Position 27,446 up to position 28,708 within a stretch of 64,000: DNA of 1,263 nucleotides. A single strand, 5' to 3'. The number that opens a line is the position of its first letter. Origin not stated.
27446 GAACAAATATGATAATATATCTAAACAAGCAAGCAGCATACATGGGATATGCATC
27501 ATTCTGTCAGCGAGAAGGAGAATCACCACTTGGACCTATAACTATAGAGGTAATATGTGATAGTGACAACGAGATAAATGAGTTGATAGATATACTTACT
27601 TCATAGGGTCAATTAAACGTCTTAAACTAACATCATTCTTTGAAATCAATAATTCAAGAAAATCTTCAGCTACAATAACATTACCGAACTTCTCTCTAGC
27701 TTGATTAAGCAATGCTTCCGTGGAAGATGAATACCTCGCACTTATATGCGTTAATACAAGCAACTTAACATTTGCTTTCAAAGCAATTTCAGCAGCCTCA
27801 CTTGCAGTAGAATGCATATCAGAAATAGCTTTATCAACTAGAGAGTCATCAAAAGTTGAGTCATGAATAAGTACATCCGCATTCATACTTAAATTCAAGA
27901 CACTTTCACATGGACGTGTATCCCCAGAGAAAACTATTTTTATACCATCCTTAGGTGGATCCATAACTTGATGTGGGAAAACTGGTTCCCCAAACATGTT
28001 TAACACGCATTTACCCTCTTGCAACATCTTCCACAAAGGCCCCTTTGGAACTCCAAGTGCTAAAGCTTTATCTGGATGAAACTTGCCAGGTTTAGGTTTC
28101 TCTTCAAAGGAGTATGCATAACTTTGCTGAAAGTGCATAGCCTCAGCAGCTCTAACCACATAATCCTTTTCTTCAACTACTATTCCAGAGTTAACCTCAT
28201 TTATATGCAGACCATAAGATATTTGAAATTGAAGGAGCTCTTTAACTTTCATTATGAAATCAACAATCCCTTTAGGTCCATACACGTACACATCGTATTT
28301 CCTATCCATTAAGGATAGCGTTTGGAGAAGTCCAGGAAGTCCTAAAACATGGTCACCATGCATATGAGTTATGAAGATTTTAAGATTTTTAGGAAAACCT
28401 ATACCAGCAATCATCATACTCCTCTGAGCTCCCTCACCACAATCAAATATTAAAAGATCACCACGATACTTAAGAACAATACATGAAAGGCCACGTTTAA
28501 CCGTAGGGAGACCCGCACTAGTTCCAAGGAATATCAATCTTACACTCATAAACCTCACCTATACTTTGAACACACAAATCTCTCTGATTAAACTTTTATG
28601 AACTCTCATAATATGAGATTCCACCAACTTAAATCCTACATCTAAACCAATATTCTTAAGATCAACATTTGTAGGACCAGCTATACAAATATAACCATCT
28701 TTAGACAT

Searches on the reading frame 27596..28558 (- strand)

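Call 76: search_protein_families(library=pfam, max_evalue=0.00001, proteins=[window:27596-28558:-])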
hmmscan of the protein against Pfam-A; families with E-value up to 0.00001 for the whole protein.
window:27596-28558:- (320 aa): 2 families
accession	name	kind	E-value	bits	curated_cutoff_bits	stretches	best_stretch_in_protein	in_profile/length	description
PF12706.13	Lactamase_B_2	-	1.4e-14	54.6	27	1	203-272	132-200/200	Beta-lactamase superfamily domain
PF00753.33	Lactamase_B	-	3.6e-07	30.8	22.7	1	25-82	7-68/196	Metallo-beta-lactamase superfamily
